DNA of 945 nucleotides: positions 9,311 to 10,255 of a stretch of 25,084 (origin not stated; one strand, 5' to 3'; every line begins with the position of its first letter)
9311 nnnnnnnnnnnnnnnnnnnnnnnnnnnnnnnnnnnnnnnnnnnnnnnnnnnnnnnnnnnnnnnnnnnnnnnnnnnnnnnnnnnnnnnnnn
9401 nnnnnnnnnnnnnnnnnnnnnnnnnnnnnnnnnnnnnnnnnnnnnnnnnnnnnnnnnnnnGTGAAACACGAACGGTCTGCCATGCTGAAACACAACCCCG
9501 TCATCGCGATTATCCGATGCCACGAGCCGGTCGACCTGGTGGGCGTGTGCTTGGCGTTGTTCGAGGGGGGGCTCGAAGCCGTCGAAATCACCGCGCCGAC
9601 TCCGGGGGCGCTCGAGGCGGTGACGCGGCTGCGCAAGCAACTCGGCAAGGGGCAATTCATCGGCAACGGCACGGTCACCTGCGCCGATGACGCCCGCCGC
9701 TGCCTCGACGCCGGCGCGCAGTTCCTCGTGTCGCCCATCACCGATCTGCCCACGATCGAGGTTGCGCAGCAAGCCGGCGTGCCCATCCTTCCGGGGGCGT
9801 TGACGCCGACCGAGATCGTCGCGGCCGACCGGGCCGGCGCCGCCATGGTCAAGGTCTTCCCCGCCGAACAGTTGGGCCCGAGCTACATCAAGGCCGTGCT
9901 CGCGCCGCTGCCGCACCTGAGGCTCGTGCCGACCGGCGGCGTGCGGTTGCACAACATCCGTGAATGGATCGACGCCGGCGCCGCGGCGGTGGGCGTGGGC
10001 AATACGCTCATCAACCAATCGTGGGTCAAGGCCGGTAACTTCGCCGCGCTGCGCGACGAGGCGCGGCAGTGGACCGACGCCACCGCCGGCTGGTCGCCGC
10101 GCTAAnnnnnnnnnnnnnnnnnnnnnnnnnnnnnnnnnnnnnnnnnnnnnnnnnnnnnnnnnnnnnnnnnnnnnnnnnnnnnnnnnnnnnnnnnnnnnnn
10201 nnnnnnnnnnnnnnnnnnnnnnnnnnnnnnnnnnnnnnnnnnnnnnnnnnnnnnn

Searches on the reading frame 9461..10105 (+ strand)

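Call 65: search_protein_families(library=pfam, proteins=[window:9461-10105:+], max_evalue=0.1)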
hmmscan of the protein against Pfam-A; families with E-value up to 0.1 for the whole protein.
window:9461-10105:+ (214 aa): 3 families
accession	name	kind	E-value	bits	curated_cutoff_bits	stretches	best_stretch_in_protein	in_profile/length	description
PF01081.25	Aldolase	-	2.1e-40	138.7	27.8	1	8-197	4-193/196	KDPG and KHG aldolase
PF01180.27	DHO_dh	-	0.0065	16.1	27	0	48-89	224-266/291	Dihydroorotate dehydrogenase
PF02581.23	TMP-TENI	-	0.007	16.2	27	0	136-179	134-176/180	Thiamine monophosphate synthase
